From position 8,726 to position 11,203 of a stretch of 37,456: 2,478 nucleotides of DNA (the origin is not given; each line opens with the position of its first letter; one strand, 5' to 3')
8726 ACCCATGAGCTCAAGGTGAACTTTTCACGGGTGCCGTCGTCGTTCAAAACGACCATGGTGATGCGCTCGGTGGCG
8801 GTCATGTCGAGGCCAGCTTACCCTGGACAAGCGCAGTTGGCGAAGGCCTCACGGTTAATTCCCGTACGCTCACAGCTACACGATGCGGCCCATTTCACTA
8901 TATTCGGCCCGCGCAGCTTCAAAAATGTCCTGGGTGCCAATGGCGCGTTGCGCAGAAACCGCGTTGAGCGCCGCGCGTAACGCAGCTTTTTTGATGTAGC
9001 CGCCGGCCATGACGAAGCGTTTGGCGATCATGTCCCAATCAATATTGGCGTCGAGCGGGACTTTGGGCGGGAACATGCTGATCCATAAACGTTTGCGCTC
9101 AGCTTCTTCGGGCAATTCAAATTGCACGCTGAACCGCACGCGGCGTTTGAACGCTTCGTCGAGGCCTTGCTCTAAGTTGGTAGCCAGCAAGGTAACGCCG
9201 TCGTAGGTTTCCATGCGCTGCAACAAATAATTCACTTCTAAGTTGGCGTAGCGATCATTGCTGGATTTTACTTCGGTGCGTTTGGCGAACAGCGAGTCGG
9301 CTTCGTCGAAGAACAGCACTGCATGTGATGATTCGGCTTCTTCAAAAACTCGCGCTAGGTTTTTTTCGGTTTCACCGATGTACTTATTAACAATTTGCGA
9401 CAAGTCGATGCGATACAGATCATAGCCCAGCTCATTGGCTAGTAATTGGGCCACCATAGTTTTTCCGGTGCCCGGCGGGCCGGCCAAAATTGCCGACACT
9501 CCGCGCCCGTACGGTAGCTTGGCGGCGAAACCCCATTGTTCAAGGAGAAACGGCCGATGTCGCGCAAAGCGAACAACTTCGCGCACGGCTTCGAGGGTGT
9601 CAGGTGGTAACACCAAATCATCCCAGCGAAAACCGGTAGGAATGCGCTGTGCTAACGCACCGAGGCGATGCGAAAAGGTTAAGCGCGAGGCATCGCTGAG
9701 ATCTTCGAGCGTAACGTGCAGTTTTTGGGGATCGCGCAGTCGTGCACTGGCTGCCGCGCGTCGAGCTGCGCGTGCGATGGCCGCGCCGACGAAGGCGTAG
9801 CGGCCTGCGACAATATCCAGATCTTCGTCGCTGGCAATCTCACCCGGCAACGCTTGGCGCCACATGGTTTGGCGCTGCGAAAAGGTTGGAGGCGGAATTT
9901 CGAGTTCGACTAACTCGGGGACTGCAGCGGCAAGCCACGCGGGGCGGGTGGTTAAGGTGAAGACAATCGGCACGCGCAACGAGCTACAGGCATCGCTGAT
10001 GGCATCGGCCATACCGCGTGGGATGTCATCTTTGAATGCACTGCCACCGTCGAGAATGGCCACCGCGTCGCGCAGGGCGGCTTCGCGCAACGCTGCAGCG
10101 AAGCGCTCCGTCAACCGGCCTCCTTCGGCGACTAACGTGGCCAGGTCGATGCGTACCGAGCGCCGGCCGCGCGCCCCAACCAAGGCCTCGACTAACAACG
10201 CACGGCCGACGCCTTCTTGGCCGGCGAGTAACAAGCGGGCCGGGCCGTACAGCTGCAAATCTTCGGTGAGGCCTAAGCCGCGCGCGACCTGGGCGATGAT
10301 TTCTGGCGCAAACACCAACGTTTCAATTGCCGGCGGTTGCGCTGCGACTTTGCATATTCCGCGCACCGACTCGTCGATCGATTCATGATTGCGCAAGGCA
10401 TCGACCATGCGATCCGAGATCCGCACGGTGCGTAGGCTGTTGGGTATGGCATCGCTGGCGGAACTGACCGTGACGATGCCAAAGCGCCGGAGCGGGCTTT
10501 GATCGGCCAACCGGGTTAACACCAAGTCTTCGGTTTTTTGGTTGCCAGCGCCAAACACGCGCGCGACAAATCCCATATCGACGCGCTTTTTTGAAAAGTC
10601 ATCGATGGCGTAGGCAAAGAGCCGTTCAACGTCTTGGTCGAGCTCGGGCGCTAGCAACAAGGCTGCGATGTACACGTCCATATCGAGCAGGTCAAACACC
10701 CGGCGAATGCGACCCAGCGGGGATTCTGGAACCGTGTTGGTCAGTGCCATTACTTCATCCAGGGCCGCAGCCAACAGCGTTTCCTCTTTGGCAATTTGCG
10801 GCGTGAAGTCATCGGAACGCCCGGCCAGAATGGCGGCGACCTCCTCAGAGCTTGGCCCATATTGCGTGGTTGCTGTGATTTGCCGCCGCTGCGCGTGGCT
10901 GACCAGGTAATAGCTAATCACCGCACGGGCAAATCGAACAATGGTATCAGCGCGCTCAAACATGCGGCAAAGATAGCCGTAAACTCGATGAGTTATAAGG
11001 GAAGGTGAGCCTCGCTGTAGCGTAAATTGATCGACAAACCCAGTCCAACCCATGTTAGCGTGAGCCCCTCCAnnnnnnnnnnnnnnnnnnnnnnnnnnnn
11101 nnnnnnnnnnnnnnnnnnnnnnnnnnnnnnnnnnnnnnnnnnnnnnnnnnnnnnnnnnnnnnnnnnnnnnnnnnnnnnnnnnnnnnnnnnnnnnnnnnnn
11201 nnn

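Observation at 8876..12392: Divergent pair: a two-domain AAA+ ATPase (dead D1, live D2) and a 439-aa orphan protein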

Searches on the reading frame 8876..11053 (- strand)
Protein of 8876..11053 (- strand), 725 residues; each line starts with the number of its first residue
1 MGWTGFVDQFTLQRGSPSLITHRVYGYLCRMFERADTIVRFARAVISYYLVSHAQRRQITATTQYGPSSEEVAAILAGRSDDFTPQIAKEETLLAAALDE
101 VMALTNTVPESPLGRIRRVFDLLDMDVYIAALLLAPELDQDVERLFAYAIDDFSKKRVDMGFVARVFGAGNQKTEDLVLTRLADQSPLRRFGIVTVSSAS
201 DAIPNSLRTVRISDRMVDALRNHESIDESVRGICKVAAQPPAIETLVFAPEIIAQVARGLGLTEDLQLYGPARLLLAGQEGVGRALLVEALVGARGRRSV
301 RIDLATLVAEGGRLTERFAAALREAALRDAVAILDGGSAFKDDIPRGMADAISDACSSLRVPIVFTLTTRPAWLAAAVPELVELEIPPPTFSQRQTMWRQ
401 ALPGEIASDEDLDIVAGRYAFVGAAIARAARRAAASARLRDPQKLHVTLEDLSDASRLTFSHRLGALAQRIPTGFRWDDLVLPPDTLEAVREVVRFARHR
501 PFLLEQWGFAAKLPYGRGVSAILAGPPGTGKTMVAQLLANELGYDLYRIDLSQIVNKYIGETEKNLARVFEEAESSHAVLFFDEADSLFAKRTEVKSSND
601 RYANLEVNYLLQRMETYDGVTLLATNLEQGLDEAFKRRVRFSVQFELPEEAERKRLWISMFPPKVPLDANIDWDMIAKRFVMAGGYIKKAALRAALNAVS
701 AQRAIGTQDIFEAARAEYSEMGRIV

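Call 3: search_protein_families(library=pfam, proteins=[window:8876-11053:-], max_evalue=0.01)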
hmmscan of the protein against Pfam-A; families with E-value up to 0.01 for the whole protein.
window:8876-11053:- (725 aa): 15 families
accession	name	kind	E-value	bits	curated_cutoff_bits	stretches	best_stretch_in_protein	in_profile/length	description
PF00004.35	AAA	-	6.4e-34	117.7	21.2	1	522-648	2-130/131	ATPase family associated with various cellular activities (AAA)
PF22977.2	WHD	-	1.7e-15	57.8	27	1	86-231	69-218/221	Winged helix domain, variant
PF13401.12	AAA_22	-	4e-06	27.6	27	1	521-552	8-42/130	AAA domain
PF07728.20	AAA_5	-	3.4e-05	24.3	22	1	522-549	3-31/139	AAA domain (dynein-related subfamily)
PF05496.18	RuvB_N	-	6e-05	23.3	27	1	522-594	37-102/159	Holliday junction DNA helicase RuvB P-loop domain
PF13173.12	AAA_14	-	0.00016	22.1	27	1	522-606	6-92/129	AAA domain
PF13238.12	AAA_18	-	0.00029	21.7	29.4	1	522-558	2-35/128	AAA domain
PF13207.12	AAA_17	-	0.00031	21.5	27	0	525-547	2-24/136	AAA domain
PF06414.18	Zeta_toxin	-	0.00066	19.6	22.3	0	518-550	16-50/199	Zeta toxin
PF13189.12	Cytidylate_kin2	-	0.0009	19.9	28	1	527-612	8-88/176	Cytidylate kinase-like family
PF13671.12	AAA_33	-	0.0015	19.2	27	0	522-580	3-59/143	AAA domain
PF20720.3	nSTAND3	-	0.0015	18.7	27.2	1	521-570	20-61/155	Novel STAND NTPase 3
PF00006.31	ATP-synt_ab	-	0.0019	18.3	29.5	0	513-592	9-86/213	ATP synthase alpha/beta family, nucleotide-binding domain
PF01078.27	Mg_chelatase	-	0.0049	16.7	20.3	0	521-539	25-43/207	Magnesium chelatase, subunit ChlI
PF07724.20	AAA_2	-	0.0083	16.6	27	0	519-586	4-85/166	AAA domain (Cdc48 subfamily)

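Call 4: search_protein_families(library=ncbifam, proteins=[window:8876-11053:-], max_evalue=0.01)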
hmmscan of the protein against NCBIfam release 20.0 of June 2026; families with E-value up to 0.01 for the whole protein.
window:8876-11053:- (725 aa): 28 families (the best 25 are shown)
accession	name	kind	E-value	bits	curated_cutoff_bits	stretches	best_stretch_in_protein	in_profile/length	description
NF042959.1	IteA_antiphage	equivalog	5.2e-31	108.1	510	1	480-712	94-319/367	anti-phage ATPase IteA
TIGR01242.2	TIGR01242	subfamily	2.4e-27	95.9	500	1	487-714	123-351/362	proteasome-activating nucleotidase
TIGR01243.1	CDC48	subfamily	2.6e-27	95.5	802.65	1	477-688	177-382/733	CDC48 family AAA ATPase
NF003069.1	PRK03992.1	subfamily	8.1e-27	94.3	500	1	486-714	139-369/379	proteasome-activating nucleotidase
NF047747.1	PrtsmActNtasePan2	equivalog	3.4e-24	85.8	700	1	488-717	161-391/397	proteasome-activating nucleotidase Pan2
NF041006.2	cell_div_CdvC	equivalog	3.9e-24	85.3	650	1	477-686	102-306/370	cell division protein CdvC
NF047748.1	PrtsmActNtasePan1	equivalog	7.1e-24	84.6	750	1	484-716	154-387/405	proteasome-activating nucleotidase Pan1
TIGR01241.2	FtsH_fam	equivalog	7.3e-20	71.3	600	1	487-714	171-398/598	ATP-dependent zinc metalloprotease FtsH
NF008004.0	PRK10733.1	equivalog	2.3e-14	52.3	1008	1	488-714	162-388/644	ATP-dependent zinc metalloprotease FtsH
TIGR03689.1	pup_AAA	equivalog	9.1e-13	47.7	504.75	1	494-668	194-385/512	proteasome ATPase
TIGR03922.1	T7SS_EccA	equivalog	4.6e-12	45.3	466.65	1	521-616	315-412/557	type VII secretion AAA-ATPase EccA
NF003229.0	PRK04195.1-5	equivalog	6.9e-09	34.9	280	1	520-591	46-118/413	replication factor C large subunit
TIGR02880.1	cbbX_cfxQ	equivalog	7e-06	25.5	459.25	1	521-620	61-161/284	CbbX protein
TIGR00635.1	ruvB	equivalog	3.8e-05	22.9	299.05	1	522-590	34-95/305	Holliday junction branch migration DNA helicase RuvB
NF001679.0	PRK00440.1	equivalog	5.8e-05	22.3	303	1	522-590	43-117/322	replication factor C small subunit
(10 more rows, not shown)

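Call 5: search_protein_families(library=padloc, proteins=[window:8876-11053:-], max_evalue=0.01)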
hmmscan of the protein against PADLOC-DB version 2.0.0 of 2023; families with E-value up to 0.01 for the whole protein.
window:8876-11053:- (725 aa): 9 families
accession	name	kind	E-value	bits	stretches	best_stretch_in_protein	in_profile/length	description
PDLC02196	IetA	-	4e-34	116.6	1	479-714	90-318/374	-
PDLC04232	IetA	-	1e-28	98.7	1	453-680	58-277/330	-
PDLC02195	IetA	-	4.2e-21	73.7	1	519-660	138-279/395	-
PDLC04231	IetA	-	2e-16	58.6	1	474-656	80-255/262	-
PDLC00914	TRIP13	-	1e-10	39.6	1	522-657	75-227/302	TRIP13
PDLC00915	TRIP13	-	2.2e-08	31.9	1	522-655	67-218/302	TRIP13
PDLC02373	dCTPase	-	0.004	14.1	1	523-608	159-228/630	-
PDLC03838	DolB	-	0.0057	14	1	523-585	171-238/375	-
PDLC04140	mad8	-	0.01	13.4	0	521-617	30-100/314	mads_8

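Call 7: search_protein_families(library=phrogs, proteins=[window:8876-11053:-], max_evalue=0.01)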
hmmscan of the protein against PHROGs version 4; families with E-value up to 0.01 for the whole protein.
window:8876-11053:- (725 aa): 18 families
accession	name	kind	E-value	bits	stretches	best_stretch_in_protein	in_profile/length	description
phrog_10401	-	other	4.7e-59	201.7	1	514-697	456-615/667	ATPase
phrog_3757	-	unknown function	5e-57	194.9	1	472-713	87-323/367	-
phrog_9172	-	unknown function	9.7e-25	88.3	1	520-650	109-247/509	-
phrog_30773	-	unknown function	2e-16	60.5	1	488-709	173-396/666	-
phrog_8638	-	unknown function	8.3e-15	55.4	1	520-657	307-448/568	-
phrog_7485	-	unknown function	1.3e-14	55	1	511-675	222-389/430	-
phrog_29662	-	other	6e-13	49.4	1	519-660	350-485/548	ATP-dependent protease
phrog_168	-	DNA, RNA and nucleotide metabolism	3e-12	47.8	1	518-660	42-169/314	clamp loader of DNA polymerase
phrog_4339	-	unknown function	6.5e-10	39.7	1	521-616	310-393/552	-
phrog_11838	-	DNA, RNA and nucleotide metabolism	8.3e-07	29.5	1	520-592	42-114/420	clamp loader of DNA polymerase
phrog_4871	-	other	1e-06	28.5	1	522-553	500-534/764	ATP-dependent protease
phrog_249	-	moron, auxiliary metabolic gene and host takeover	5.4e-05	23.7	1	520-559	129-170/380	porphyrin biosynthesis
phrog_5534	-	unknown function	8.8e-05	22.8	1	522-597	31-108/273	-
phrog_15585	-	unknown function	0.00048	19.5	0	521-588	352-428/793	-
phrog_3277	-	DNA, RNA and nucleotide metabolism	0.0037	18.1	0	516-545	8-37/168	DnaC-like helicase loader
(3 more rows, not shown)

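Call 17: search_solved_structures(query=window:8876-10963:-, max_evalue=0.001, show_alignments=1)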
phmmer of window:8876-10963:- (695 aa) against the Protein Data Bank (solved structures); distinct sequences matched with E-value up to 0.001: 276 (the best 60 are shown).
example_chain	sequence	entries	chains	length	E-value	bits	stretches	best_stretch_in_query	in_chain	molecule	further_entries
5vc7_A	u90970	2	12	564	5.6e-43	150.5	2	453-626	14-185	VCP-like ATPase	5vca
5g4g_A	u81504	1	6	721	1.3e-42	149.3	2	449-627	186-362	VCP-LIKE ATPASE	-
5g4f_A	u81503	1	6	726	1.3e-42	149.3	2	449-627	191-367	VCP-LIKE ATPASE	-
6chs_H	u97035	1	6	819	9.8e-40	139.8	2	454-657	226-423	Putative cell division control protein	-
8rhn_K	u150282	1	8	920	2e-39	138.8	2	455-626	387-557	ATPase family gene 2 protein homolog A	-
9lgo_A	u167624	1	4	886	1.2e-38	136.3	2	455-626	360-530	ATPase family gene 2 protein homolog A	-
7wub_D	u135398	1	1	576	3.4e-37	131.4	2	456-669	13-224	Transitional endoplasmic reticulum ATPase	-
7wub_C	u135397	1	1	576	3.5e-37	131.4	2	456-669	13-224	Transitional endoplasmic reticulum ATPase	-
6oaa_B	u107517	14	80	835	4.7e-37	130.9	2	456-647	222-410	Cell division control protein 48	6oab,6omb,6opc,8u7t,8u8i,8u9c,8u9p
8dar_A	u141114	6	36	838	4.8e-37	130.9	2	456-647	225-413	Cell division control protein 48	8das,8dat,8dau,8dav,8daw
7rlb_A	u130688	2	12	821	6.1e-37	130.6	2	454-669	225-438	Transitional endoplasmic reticulum ATPase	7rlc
6mck_A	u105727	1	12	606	7.6e-37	130.3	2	459-669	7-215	Transitional endoplasmic reticulum ATPase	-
7rlh_A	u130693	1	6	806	8.1e-37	130.2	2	455-669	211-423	Transitional endoplasmic reticulum ATPase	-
5c18_A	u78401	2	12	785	8.6e-37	130.1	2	455-670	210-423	Transitional endoplasmic reticulum ATPase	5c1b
7rlg_A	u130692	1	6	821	8.7e-37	130.1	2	455-669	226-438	Transitional endoplasmic reticulum ATPase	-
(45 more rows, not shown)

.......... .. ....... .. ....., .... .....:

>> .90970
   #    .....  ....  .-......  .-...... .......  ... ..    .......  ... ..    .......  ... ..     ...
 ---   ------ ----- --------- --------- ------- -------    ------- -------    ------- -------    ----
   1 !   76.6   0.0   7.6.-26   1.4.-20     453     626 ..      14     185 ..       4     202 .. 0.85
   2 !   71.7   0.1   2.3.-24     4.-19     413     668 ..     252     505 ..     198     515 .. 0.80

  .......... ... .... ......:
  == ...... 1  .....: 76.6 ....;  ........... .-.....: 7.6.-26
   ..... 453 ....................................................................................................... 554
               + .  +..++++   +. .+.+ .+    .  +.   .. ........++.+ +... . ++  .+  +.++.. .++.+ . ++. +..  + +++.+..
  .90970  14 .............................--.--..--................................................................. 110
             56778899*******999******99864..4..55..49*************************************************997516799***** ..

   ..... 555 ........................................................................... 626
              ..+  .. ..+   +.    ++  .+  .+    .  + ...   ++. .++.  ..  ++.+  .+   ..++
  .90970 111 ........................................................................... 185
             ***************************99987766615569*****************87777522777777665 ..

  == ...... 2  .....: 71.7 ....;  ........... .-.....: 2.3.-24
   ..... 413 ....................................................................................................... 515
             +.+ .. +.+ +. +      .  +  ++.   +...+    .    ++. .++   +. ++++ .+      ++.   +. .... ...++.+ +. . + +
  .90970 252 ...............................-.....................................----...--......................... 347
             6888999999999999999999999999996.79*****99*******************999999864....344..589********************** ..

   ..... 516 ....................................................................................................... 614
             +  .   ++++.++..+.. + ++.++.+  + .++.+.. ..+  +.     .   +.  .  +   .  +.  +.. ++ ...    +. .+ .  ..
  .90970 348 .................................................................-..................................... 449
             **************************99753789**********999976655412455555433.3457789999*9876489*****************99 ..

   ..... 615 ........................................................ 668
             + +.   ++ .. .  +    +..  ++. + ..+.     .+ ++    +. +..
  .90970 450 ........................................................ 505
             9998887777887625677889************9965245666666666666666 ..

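Call 57: search_dna_similar(query=window:8876-10963:-, collection=plasmids, mode=protein, max_rows=30, max_evalue=0.00001)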
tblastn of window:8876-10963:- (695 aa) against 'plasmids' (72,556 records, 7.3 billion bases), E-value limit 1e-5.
Records with a match: 2071; places in all: 2273; records where one place covers at least 80% of the query: 2.
Best place of each record, by identity: <60% 2071.
By first word of the organism name: Klebsiella 474; Escherichia 133; Citrobacter 126; Pseudomonas 123; Rhizobium 102; Agrobacterium 64; Enterobacter 60; Streptomyces 52; Salmonella 44; Burkholderia 41; and 235 more.
By predicted mobility (MOB-suite, as given by PLSDB): conjugative 1098; non-mobilizable 767; mobilizable 206.
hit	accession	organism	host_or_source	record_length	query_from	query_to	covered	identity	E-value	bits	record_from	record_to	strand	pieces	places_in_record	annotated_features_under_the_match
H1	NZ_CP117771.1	Nostoc sp. UHCC 0926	whole organism,lichen surface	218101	24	695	97%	34.3%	3e-94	327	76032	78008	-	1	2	ATP-binding protein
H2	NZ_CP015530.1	Rhodococcus sp. WB1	soil,PCBs contaminated soil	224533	107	695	85%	34.3%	1e-77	278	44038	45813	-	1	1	AAA family ATPase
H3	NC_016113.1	Streptantibioticus cattleyicolor NRRL 8057 = DSM 46488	-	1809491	79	695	58%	40.0%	1e-58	279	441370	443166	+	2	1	none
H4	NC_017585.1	Streptantibioticus cattleyicolor NRRL 8057 = DSM 46488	-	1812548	79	695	58%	40.0%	1e-58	279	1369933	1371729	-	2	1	none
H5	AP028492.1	Serratia marcescens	-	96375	208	659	65%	32.4%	3e-56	215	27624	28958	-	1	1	ATPase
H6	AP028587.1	Serratia marcescens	-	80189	218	659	64%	32.4%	3e-55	212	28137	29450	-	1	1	ATPase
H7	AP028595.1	Serratia marcescens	-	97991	218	659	64%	32.2%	3e-55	212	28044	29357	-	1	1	ATPase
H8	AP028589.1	Serratia marcescens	-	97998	218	659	64%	32.2%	3e-55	212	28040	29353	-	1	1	ATPase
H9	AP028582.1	Serratia marcescens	-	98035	218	659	64%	32.2%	3e-55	212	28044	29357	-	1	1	ATPase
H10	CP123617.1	Serratia sp. B1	cell culture,PFAS-impacted soil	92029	218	659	64%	32.0%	4e-55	212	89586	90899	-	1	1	none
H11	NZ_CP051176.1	Ralstonia solanacearum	Whole organism,tomato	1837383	362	693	48%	42.2%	9e-64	238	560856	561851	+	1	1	none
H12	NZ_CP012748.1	Paraburkholderia caribensis MBA4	soil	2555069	411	695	41%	48.3%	1e-81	291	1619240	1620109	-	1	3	none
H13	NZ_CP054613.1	Paenibacillus cellulosilyticus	cell culture,soil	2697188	417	694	40%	49.3%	2e-76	275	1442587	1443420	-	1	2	none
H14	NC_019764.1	Oscillatoria nigro-viridis PCC 7112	-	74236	422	695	39%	48.2%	4e-66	244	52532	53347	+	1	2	ATP-binding protein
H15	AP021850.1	Deinococcus grandis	-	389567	419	695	40%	47.7%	2e-63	236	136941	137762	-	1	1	ATPase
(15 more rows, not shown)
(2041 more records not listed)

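Call 58: get_annotated_region(hit=H1, flank=15000)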
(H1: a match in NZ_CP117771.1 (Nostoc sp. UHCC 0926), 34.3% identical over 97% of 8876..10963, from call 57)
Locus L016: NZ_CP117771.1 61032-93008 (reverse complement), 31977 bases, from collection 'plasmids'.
description: Nostoc sp. UHCC 0926 plasmid pn3, complete sequence
organism: Nostoc sp. UHCC 0926 (NCBI taxid 3025190)
taxonomy: Bacteria; Cyanobacteriota; Cyanophyceae; Nostocales; Nostocaceae; Nostoc; Nostoc sp. UHCC 0926
host: -; source: whole organism,lichen surface; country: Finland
typing (MOB-suite, as given by PLSDB): conjugative; relaxase MOBP; mating-pair formation MPF_T
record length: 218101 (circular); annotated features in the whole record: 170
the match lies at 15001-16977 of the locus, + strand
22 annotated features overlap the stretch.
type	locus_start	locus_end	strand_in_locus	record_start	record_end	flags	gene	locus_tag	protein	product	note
CDS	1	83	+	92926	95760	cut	-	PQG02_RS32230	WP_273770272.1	putative baseplate assembly protein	-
CDS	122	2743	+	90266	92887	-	-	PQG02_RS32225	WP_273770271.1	putative baseplate assembly protein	-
CDS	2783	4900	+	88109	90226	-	-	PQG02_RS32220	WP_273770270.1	phage tail protein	-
CDS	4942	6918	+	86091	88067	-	-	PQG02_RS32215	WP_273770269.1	carboxypeptidase-like regulatory domain-containing protein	-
CDS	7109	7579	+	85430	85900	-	-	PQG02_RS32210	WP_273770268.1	hypothetical protein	-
CDS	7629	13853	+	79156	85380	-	-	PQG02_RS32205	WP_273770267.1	DUF4157 domain-containing protein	-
CDS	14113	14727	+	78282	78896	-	-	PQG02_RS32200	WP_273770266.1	hypothetical protein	-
CDS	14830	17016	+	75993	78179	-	-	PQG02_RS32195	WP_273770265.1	ATP-binding protein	-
CDS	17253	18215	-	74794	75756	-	holA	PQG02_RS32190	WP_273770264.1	DNA polymerase III subunit delta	GO:0006260 - DNA replication [Evidence IEA]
CDS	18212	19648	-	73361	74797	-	dnaX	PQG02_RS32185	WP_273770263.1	DNA polymerase III subunit gamma/tau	GO:0006260 - DNA replication [Evidence IEA]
CDS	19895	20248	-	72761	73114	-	-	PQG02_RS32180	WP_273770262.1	XisI protein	-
CDS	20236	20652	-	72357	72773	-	-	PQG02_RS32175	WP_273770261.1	XisH family protein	-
CDS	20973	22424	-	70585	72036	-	dnaN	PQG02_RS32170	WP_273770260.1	DNA polymerase III subunit beta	GO:0006260 - DNA replication [Evidence IEA]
CDS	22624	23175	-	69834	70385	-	-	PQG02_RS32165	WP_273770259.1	WGR domain-containing protein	-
CDS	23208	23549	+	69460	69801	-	-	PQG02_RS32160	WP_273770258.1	hypothetical protein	-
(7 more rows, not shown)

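Call 59: get_annotated_region(hit=H2, flank=15000)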
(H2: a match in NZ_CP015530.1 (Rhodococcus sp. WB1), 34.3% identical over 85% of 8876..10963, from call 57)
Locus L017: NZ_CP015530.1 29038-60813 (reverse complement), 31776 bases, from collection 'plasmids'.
description: Rhodococcus sp. WB1 plasmid pWB1, complete sequence
organism: Rhodococcus sp. WB1 (NCBI taxid 1033922)
taxonomy: Bacteria; Actinomycetota; Actinomycetes; Mycobacteriales; Nocardiaceae; Rhodococcus; Rhodococcus sp. WB1
host: -; source: soil,PCBs contaminated soil; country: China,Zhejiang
typing (MOB-suite, as given by PLSDB): conjugative; relaxase MOBF; mating-pair formation MPF_T
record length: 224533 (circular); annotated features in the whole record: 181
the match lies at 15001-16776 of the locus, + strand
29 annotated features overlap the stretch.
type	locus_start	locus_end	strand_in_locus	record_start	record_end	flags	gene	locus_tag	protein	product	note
CDS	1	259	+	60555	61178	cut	-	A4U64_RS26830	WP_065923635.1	Fic family protein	-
CDS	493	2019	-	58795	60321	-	-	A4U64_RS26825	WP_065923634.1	hypothetical protein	-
CDS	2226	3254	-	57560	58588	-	-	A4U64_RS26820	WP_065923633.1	hypothetical protein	-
CDS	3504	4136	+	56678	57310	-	-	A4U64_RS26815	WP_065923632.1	hypothetical protein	-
CDS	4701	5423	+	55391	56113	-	-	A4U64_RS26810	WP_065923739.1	hypothetical protein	-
CDS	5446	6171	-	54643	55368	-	-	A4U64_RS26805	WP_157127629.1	hypothetical protein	-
CDS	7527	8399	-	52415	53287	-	-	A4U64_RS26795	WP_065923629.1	hypothetical protein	-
CDS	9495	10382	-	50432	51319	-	-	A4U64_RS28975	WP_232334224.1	hypothetical protein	-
CDS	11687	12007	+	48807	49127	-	-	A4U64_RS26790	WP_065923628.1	hypothetical protein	-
CDS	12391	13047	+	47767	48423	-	-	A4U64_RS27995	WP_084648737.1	response regulator transcription factor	GO:0000160 - phosphorelay signal transduction system [Evidence IEA]; GO:0006355 - regulation of DNA-templated ...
CDS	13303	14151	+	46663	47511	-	-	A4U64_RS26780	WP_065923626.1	hypothetical protein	-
CDS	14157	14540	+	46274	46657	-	-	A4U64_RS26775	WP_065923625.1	hypothetical protein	-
CDS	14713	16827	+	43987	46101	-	-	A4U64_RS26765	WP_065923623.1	AAA family ATPase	-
CDS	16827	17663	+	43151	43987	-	-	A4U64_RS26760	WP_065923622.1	Pvc16 family protein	-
CDS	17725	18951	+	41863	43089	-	-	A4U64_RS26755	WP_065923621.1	phage tail sheath subtilisin-like domain-containing protein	-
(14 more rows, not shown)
